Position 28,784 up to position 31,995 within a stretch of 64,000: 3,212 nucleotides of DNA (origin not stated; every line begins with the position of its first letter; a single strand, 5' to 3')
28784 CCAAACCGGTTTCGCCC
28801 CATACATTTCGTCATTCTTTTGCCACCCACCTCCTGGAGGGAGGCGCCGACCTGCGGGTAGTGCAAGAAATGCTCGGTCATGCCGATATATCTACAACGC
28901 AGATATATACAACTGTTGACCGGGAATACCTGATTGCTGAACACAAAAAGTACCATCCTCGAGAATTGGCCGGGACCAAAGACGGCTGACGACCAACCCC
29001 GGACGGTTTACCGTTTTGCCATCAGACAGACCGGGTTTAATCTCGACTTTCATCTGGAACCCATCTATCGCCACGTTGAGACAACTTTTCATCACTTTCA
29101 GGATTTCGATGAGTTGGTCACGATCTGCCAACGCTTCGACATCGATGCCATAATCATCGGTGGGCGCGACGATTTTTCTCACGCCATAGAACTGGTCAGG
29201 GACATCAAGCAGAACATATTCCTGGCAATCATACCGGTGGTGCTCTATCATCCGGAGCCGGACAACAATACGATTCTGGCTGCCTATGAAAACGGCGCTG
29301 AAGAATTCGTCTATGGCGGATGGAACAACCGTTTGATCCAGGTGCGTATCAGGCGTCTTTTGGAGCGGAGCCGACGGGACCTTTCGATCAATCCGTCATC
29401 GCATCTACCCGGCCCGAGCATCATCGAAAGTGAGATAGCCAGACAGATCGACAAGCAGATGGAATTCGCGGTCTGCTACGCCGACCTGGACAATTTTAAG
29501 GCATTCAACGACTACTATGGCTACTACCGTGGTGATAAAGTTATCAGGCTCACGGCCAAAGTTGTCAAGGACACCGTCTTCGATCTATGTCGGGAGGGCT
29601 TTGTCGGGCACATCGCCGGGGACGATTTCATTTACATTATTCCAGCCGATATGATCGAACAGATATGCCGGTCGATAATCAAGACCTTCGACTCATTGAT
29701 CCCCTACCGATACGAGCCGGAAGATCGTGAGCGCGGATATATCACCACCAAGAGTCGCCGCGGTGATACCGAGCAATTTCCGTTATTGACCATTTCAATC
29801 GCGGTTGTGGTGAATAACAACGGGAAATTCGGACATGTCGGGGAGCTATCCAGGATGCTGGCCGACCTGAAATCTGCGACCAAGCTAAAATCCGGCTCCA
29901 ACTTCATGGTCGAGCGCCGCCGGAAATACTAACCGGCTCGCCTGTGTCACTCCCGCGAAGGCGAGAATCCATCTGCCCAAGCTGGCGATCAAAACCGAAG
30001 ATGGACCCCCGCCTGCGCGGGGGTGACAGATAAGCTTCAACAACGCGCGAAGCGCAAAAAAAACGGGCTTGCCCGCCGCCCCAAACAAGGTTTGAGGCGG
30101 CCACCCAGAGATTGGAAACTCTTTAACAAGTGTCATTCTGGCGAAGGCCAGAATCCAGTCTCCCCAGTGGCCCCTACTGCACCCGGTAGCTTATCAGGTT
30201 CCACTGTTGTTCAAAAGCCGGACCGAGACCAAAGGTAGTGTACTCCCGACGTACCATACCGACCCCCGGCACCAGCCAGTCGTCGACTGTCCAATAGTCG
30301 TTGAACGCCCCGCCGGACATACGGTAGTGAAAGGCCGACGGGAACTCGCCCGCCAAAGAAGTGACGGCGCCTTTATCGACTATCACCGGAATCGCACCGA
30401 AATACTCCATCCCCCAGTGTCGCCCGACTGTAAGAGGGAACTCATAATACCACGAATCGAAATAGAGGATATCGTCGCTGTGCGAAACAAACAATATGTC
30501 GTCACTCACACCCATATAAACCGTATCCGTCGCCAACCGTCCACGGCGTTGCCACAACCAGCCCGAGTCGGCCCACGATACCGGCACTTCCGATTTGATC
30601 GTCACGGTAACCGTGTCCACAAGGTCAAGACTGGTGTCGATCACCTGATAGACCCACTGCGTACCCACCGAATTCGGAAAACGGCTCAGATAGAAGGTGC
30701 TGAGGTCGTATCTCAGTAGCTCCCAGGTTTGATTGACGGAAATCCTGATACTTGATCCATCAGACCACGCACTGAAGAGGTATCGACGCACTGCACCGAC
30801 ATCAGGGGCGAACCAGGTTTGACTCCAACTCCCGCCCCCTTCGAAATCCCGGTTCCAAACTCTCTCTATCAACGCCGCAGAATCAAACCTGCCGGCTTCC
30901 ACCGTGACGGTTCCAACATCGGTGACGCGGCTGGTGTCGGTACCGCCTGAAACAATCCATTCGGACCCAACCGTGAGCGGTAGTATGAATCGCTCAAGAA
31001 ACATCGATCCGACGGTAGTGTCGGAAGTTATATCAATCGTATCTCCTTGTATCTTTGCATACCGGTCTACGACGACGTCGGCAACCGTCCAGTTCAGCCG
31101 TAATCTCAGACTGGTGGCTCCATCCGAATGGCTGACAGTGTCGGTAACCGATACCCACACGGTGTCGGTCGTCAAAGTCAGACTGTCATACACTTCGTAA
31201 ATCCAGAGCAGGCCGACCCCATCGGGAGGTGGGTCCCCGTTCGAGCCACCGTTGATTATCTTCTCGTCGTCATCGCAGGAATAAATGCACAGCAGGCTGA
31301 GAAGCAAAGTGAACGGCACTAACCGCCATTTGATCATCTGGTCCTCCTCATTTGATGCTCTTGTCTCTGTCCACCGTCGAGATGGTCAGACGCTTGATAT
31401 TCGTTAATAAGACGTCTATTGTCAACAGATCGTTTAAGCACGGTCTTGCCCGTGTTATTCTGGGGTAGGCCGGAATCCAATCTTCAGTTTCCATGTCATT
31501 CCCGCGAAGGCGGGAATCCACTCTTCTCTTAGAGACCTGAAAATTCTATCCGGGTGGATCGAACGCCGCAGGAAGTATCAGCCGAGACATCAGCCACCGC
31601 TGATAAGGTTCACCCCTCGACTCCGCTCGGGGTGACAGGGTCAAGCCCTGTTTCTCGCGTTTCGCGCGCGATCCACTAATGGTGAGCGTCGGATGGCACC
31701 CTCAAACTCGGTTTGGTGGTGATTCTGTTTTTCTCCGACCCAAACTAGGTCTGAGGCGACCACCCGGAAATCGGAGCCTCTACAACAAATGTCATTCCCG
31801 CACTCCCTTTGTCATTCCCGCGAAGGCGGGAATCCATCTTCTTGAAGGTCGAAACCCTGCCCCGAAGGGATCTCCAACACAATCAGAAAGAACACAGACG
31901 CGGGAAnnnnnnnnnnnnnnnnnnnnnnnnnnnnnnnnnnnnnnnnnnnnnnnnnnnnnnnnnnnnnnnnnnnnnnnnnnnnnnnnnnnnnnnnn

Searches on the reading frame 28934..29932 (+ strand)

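Call 7: search_protein_families(library=pfam, proteins=[window:28934-29932:+])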
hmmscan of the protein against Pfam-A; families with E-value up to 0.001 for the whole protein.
window:28934-29932:+ (332 aa): 1 family
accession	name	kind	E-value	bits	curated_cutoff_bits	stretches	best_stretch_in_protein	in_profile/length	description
PF00990.26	GGDEF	-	6.8e-11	42.6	23.8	1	164-251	19-109/161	Diguanylate cyclase, GGDEF domain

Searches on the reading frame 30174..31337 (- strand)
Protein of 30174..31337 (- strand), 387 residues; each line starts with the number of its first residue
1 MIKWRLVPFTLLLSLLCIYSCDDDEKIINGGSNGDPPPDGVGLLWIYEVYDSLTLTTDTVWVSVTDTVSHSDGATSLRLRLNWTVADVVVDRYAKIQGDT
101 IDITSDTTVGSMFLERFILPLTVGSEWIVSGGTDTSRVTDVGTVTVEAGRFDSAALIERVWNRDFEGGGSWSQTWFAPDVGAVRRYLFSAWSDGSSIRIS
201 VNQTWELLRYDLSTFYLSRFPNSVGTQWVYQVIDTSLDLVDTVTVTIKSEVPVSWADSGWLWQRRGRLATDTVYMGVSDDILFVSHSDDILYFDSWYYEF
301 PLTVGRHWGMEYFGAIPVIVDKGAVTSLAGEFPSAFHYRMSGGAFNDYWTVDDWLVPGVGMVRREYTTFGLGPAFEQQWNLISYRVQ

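Call 7: search_protein_families(library=pfam, proteins=[window:30174-31337:-])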
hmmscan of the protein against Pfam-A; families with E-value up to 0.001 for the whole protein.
window:30174-31337:- (387 aa): 1 family
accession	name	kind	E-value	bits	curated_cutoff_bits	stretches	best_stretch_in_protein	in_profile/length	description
PF21347.3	DUF3108_like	-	0.00019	21.8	27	0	137-185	135-184/199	DUF3108-like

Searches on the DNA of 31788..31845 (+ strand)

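Call 73: search_dna_similar(query=window:31788-31845:+, collection=plasmids, mode=distant, max_evalue=0.1, max_rows=25)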
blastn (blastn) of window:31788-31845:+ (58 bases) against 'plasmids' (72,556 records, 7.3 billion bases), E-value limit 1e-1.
In 3 record(s) the limit of 40 matching pieces per record was reached: places in those records are undercounted.
Records with a match: 31; places in all: 181; records where one place covers at least 80% of the query: 3.
Best place of each record, by identity: >=99% 7; 95-99% 8; 90-95% 9; 80-90% 7.
By first word of the organism name: Azospirillum 12; Legionella 5; Cupriavidus 3; Neisseria 2; Sphingobium 2; Photobacterium 1; Novosphingobium 1; Sphingomonas 1; Tistrella 1; Sphingopyxis 1; and 2 more.
By predicted mobility (MOB-suite, as given by PLSDB): non-mobilizable 23; mobilizable 5; conjugative 3.
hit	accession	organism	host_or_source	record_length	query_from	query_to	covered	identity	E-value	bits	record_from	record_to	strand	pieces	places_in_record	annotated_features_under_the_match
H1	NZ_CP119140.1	Neisseria gonorrhoeae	Homo sapiens,whole organism,blood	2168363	6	58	91%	81.8%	8e-3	46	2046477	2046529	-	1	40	none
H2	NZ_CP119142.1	Neisseria gonorrhoeae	Homo sapiens,whole organism,synovial ...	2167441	6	58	91%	81.8%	8e-3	46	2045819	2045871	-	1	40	none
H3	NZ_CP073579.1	Photobacterium sp. GJ3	-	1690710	4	50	81%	87.5%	2e-5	54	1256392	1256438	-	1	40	record has no annotation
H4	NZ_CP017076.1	Novosphingobium resinovorum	single cell,soil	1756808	15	55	71%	86.4%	5e-5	52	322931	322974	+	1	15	none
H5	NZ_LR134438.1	Legionella adelaidensis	environmental,Cooling tower water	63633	5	46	72%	83.3%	1e-1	42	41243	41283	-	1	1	none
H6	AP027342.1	Sphingobium sp. TomTYG74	-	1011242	16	52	64%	91.9%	2e-5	55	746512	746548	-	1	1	none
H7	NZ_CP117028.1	Sphingomonas hankookensis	Pure isolate,Tap water (bathroom)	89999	16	50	60%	91.4%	2e-4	51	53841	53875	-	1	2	none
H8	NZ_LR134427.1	Legionella adelaidensis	environmental,Cooling tower water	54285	21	55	60%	91.4%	2e-3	47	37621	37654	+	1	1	none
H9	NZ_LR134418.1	Legionella adelaidensis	environmental,Cooling tower water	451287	22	55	59%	91.2%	8e-3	46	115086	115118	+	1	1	none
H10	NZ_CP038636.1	Cupriavidus oxalaticus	whole organism,sewage sludge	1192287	23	56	59%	88.2%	8e-3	45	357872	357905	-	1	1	none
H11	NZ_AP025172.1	Cupriavidus sp. P-10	-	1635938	24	56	57%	87.9%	3e-2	43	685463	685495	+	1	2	none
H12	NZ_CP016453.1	Sphingobium sp. RAC03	Microbial isolate,Algal phycosphere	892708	24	52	50%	100.0%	2e-5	54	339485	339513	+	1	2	NAD(P)-dependent oxidoreductase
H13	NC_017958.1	Tistrella mobilis KA081020-065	-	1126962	23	53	53%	90.3%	3e-2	44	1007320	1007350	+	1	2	record has no annotation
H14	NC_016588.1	Azospirillum lipoferum 4B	-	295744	21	49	50%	96.6%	6e-4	49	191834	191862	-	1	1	none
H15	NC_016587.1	Azospirillum lipoferum 4B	-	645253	24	52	50%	96.6%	6e-4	49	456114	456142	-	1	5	none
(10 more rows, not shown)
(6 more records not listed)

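Call 74: search_dna_similar(query=window:31788-31845:+, collection=phages, mode=distant, max_evalue=0.1, max_rows=15)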
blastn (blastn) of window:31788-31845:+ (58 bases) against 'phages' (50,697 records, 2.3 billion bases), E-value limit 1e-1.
Records with a match: 1; places in all: 15; records where one place covers at least 80% of the query: 1.
Best place of each record, by identity: 80-90% 1.
By first word of the organism name: Microcystis 1.
By host as written in the record: Microcystis sp. SG03 1.
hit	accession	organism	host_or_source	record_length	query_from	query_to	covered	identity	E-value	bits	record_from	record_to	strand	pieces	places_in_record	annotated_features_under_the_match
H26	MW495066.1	Microcystis phage MaAM05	Microcystis sp. SG03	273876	3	49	81%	87.2%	1e-6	56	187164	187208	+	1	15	none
